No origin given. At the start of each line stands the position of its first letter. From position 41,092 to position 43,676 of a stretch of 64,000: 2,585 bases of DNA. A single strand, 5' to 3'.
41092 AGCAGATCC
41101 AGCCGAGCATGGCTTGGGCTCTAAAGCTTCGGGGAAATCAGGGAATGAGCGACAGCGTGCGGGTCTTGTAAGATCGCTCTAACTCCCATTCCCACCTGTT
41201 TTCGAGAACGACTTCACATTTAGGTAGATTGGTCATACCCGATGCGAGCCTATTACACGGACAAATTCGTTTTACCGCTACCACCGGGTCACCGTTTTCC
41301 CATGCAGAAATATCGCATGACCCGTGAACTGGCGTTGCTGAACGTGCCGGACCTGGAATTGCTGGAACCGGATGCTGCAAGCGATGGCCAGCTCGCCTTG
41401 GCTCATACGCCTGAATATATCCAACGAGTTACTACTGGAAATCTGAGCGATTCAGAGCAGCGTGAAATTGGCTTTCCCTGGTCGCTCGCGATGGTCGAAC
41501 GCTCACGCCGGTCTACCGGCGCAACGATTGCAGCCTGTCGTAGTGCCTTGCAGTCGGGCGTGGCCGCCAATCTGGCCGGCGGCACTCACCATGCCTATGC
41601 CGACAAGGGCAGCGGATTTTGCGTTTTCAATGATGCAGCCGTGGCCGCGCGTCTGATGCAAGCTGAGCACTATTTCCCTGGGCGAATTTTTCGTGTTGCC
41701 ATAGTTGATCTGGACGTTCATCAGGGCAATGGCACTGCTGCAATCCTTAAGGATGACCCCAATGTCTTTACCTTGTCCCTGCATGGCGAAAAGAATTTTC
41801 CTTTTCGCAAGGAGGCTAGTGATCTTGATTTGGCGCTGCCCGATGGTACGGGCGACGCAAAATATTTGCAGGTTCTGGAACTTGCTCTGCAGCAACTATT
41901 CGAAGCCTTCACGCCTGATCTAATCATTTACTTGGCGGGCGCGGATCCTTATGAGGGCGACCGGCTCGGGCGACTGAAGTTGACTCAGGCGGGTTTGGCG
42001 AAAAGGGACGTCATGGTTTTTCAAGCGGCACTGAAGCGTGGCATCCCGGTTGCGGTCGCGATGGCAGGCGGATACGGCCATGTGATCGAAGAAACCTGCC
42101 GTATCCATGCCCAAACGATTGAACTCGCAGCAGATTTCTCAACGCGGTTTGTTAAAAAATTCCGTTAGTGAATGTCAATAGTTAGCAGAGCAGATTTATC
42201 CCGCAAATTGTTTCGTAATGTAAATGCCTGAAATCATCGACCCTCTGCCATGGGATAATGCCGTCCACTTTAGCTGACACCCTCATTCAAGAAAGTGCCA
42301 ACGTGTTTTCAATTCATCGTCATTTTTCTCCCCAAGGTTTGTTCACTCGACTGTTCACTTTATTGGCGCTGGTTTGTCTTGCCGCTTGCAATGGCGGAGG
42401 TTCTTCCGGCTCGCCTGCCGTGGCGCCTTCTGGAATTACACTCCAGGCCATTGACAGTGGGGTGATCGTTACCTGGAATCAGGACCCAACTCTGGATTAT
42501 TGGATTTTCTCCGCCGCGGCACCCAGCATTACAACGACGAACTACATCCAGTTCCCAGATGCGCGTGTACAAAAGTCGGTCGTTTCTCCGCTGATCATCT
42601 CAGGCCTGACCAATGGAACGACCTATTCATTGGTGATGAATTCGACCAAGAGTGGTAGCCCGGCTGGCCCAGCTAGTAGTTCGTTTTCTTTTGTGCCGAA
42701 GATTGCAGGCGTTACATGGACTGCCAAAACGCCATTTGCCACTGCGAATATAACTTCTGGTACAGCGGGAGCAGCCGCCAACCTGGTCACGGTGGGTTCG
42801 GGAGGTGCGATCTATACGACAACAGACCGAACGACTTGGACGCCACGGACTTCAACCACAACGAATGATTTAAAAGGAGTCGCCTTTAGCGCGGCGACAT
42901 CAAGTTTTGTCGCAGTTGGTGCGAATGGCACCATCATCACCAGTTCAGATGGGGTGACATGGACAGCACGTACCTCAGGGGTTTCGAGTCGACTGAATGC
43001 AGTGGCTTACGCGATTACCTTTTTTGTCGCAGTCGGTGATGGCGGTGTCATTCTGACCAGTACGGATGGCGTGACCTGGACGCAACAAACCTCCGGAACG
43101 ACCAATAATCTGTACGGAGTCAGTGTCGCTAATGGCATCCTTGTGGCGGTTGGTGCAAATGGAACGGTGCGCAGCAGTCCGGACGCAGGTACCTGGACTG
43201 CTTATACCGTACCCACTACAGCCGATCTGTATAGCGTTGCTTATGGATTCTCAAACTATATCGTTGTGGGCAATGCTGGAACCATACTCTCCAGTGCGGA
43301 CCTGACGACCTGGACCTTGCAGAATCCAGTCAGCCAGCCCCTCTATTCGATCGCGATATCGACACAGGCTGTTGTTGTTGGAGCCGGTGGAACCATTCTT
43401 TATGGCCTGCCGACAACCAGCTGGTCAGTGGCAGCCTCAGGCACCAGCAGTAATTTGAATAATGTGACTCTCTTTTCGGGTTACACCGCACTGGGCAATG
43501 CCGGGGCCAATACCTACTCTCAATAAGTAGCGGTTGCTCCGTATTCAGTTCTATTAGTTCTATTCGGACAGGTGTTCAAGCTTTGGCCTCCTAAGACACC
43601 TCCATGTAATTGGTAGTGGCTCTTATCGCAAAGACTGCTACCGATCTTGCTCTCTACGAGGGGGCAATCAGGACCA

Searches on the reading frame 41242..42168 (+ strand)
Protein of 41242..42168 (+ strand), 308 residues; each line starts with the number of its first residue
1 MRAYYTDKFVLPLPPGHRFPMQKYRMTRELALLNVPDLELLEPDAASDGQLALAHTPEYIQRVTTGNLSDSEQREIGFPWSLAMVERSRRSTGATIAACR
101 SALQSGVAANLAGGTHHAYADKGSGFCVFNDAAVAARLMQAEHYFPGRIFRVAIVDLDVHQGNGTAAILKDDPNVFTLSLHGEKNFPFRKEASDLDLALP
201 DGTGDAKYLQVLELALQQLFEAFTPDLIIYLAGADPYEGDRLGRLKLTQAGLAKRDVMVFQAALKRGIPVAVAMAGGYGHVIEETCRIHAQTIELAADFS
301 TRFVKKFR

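Call 98: search_protein_families(library=pfam, proteins=[window:41242-42168:+], max_evalue=0.00001)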
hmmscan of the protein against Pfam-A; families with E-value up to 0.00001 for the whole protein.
window:41242-42168:+ (308 aa): 1 family
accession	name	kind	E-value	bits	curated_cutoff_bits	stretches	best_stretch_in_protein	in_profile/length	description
PF00850.24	Hist_deacetyl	-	3e-61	207.8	27.9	1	24-281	6-285/298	Histone deacetylase domain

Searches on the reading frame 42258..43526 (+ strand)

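Call 98: search_protein_families(library=pfam, proteins=[window:42258-43526:+], max_evalue=0.00001)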
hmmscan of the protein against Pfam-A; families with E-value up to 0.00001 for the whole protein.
window:42258-43526:+ (422 aa): 1 family
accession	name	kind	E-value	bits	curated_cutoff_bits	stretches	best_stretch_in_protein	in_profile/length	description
PF19755.4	DUF6242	-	2.4e-07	31.3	29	0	153-235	129-217/217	Domain of unknown function (DUF6242)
